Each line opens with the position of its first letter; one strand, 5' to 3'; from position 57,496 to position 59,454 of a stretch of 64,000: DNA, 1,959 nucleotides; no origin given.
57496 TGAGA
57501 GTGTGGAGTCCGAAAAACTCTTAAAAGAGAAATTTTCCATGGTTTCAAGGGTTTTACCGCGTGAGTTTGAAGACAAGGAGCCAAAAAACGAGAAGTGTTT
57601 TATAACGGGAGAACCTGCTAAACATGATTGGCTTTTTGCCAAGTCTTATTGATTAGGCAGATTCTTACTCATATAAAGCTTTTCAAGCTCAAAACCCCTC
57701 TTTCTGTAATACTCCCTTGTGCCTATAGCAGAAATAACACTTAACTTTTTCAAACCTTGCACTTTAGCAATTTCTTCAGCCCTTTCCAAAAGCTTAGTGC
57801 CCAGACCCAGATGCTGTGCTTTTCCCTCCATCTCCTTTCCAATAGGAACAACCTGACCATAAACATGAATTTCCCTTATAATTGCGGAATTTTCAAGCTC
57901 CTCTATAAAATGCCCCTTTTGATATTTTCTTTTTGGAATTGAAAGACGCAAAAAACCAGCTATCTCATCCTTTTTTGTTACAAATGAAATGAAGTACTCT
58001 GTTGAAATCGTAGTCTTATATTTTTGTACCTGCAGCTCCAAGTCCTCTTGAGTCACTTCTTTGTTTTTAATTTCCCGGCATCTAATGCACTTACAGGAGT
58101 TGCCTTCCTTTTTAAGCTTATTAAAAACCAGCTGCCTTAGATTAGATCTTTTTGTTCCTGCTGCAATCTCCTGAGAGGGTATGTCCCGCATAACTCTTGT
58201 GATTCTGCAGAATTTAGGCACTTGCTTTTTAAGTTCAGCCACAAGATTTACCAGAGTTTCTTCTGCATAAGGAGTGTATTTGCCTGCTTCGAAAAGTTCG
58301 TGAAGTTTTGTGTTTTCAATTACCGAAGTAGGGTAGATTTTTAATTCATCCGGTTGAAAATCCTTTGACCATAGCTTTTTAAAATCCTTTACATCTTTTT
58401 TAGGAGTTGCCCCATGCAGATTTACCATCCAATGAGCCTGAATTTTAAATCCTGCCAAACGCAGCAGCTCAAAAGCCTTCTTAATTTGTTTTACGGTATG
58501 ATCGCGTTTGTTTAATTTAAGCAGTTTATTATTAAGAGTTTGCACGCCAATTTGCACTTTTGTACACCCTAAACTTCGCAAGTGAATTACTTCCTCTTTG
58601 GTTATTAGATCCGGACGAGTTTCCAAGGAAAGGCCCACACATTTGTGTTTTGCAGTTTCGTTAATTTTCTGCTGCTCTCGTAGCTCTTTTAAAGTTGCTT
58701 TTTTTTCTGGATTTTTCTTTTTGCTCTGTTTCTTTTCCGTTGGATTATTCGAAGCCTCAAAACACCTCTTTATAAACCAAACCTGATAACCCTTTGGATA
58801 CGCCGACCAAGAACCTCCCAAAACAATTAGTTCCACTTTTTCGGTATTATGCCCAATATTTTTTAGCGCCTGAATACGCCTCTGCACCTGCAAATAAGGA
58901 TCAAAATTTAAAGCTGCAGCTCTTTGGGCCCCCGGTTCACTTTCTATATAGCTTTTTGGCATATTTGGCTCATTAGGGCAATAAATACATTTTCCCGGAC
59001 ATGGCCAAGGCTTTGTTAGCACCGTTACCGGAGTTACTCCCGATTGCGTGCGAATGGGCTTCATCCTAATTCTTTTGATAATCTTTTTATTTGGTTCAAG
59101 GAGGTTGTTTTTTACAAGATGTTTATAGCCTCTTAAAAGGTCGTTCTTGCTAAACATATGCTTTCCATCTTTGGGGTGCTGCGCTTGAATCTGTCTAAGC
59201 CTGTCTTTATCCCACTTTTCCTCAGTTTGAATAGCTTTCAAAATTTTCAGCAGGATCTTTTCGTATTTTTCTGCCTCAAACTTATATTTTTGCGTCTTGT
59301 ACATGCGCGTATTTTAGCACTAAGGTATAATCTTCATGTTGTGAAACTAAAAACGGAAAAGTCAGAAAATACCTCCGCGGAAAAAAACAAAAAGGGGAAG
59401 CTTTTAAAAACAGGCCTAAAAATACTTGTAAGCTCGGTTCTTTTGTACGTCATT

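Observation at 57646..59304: Bacterial Elp3 homolog (radical SAM + GNAT) on the opposite strand inside the glycosylation island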

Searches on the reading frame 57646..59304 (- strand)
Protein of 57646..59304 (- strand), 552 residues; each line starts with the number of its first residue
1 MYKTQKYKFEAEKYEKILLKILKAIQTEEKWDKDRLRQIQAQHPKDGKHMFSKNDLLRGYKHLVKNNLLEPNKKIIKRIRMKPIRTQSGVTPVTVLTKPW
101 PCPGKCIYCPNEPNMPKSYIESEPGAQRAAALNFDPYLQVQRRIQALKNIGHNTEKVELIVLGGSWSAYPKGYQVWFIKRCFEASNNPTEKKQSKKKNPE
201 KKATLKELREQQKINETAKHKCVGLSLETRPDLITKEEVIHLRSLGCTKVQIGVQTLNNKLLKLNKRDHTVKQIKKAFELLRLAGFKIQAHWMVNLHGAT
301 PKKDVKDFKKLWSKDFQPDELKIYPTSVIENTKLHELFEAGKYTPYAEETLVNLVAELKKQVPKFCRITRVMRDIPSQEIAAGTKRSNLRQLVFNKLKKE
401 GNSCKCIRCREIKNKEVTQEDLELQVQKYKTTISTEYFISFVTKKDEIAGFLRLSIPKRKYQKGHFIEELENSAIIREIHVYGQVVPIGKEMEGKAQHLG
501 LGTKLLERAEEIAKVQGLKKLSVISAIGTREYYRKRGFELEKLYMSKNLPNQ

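Call 3: search_protein_families(library=pfam, proteins=[window:57646-59304:-], max_evalue=0.01)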
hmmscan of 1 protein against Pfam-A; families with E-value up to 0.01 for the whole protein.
window:57646-59304:- (552 aa): 5 families
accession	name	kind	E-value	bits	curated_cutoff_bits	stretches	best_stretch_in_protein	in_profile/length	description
PF16199.10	Radical_SAM_C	-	1.8e-20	73.3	31.9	1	318-398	1-84/85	Radical_SAM C-terminal domain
PF04055.27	Radical_SAM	-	4e-14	53.6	29.5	1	102-301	7-156/166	Radical SAM superfamily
PF00583.31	Acetyltransf_1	-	7.8e-06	26.6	20.7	1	436-538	34-116/116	Acetyltransferase (GNAT) family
PF13673.13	Acetyltransf_10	-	2.8e-05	24.6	23.6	1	495-539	62-108/128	Acetyltransferase (GNAT) domain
PF13508.13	Acetyltransf_7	-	0.00023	21.9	27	1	495-539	39-83/84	Acetyltransferase (GNAT) domain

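Call 4: search_protein_families(library=ncbifam, proteins=[window:57646-59304:-], max_evalue=0.01)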
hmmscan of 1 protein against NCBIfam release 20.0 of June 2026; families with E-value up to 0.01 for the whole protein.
window:57646-59304:- (552 aa): 21 families
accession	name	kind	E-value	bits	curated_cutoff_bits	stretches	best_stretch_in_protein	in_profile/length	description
TIGR01211.1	ELP3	subfamily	1.7e-161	538.2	350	1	24-549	5-522/522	tRNA uridine(34) 5-carboxymethylaminomethyl modification radical SAM/GNAT enzyme Elp3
TIGR01212.1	TIGR01212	equivalog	5.4e-20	71.7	180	1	217-400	104-288/302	tRNA modification radical SAM protein MnmL/YtqA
TIGR03994.1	rSAM_HemZ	equivalog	9.4e-13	48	321.4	1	228-345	178-293/401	coproporphyrinogen dehydrogenase HemZ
TIGR00539.1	hemN_rel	equivalog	6.9e-12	45.1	205.4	1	221-339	85-202/361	radical SAM family heme chaperone HemW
NF006067.1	PRK08208.1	equivalog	8.9e-12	44.7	380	1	204-337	106-238/427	STM4012 family radical SAM protein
NF006060.0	PRK08207.1-3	equivalog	1.7e-11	43.6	653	1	229-355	248-374/477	coproporphyrinogen III oxidase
NF004567.0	PRK05904.1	equivalog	2.8e-09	36.7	355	1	212-313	80-180/353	coproporphyrinogen III oxidase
NF006062.0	PRK08207.1-5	equivalog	2.1e-08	33.4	1007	1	229-337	247-354/476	coproporphyrinogen III oxidase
NF006066.0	PRK08207.2-5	equivalog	3.3e-08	32.6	1117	1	229-336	288-394/518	coproporphyrinogen III oxidase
TIGR00538.1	hemN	equivalog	1.2e-07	30.9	324.95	1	207-361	127-278/454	oxygen-independent coproporphyrinogen III oxidase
TIGR04013.1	B12_SAM_MJ_1487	hypoth_equivalog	4.3e-07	29.1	251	1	228-302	246-321/382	TIGR04013 family B12-binding domain/radical SAM domain-containing protein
TIGR02026.1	BchE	equivalog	6e-07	28.7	481.35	1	222-324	271-373/497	magnesium-protoporphyrin IX monomethyl ester anaerobic oxidative cyclase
NF005133.0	PRK06582.1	equivalog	1e-06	28.1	597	1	220-347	95-220/390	coproporphyrinogen III oxidase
NF006065.0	PRK08207.2-4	equivalog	1.1e-05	24.7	922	1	230-354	268-392/484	coproporphyrinogen III oxidase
TIGR04107.1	rSAM_HutW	equivalog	5.9e-05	22.1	400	1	225-406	130-302/419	heme anaerobic degradation radical SAM methyltransferase ChuW/HutW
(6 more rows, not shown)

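Call 5: search_solved_structures(query=window:57646-59304:-, show_alignments=2)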
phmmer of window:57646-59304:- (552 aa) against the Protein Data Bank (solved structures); distinct sequences matched with E-value up to 0.001: 9.
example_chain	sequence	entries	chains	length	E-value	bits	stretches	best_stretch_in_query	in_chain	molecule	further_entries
6iaz_A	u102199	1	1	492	9.6e-113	380.9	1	69-549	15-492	Histone acetyltransferase, ELP3 family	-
6ia8_A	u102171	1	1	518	1.1e-112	380.6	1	68-549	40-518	Histone acetyltransferase, ELP3 family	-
6iad_A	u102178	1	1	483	1.7e-112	380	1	71-549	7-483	Histone acetyltransferase, ELP3 family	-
5l7j_A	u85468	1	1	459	7.7e-106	358.1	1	83-549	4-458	ELP3 family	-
5l7l_A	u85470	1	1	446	9.2e-96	324.8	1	83-549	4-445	ELP3 family, ELP3 family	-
6ia6_A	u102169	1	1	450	1.1e-95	324.5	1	82-549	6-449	ELP3 family, ELP3 family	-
6qk7_C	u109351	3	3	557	5.1e-94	319.1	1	68-548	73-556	Elongator complex protein 3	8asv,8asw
8ptx_C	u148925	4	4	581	1.2e-92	314.5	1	73-549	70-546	Elongator complex protein 3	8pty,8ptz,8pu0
8avg_C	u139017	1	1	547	4.9e-92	312.5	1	73-549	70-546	Elongator complex protein 3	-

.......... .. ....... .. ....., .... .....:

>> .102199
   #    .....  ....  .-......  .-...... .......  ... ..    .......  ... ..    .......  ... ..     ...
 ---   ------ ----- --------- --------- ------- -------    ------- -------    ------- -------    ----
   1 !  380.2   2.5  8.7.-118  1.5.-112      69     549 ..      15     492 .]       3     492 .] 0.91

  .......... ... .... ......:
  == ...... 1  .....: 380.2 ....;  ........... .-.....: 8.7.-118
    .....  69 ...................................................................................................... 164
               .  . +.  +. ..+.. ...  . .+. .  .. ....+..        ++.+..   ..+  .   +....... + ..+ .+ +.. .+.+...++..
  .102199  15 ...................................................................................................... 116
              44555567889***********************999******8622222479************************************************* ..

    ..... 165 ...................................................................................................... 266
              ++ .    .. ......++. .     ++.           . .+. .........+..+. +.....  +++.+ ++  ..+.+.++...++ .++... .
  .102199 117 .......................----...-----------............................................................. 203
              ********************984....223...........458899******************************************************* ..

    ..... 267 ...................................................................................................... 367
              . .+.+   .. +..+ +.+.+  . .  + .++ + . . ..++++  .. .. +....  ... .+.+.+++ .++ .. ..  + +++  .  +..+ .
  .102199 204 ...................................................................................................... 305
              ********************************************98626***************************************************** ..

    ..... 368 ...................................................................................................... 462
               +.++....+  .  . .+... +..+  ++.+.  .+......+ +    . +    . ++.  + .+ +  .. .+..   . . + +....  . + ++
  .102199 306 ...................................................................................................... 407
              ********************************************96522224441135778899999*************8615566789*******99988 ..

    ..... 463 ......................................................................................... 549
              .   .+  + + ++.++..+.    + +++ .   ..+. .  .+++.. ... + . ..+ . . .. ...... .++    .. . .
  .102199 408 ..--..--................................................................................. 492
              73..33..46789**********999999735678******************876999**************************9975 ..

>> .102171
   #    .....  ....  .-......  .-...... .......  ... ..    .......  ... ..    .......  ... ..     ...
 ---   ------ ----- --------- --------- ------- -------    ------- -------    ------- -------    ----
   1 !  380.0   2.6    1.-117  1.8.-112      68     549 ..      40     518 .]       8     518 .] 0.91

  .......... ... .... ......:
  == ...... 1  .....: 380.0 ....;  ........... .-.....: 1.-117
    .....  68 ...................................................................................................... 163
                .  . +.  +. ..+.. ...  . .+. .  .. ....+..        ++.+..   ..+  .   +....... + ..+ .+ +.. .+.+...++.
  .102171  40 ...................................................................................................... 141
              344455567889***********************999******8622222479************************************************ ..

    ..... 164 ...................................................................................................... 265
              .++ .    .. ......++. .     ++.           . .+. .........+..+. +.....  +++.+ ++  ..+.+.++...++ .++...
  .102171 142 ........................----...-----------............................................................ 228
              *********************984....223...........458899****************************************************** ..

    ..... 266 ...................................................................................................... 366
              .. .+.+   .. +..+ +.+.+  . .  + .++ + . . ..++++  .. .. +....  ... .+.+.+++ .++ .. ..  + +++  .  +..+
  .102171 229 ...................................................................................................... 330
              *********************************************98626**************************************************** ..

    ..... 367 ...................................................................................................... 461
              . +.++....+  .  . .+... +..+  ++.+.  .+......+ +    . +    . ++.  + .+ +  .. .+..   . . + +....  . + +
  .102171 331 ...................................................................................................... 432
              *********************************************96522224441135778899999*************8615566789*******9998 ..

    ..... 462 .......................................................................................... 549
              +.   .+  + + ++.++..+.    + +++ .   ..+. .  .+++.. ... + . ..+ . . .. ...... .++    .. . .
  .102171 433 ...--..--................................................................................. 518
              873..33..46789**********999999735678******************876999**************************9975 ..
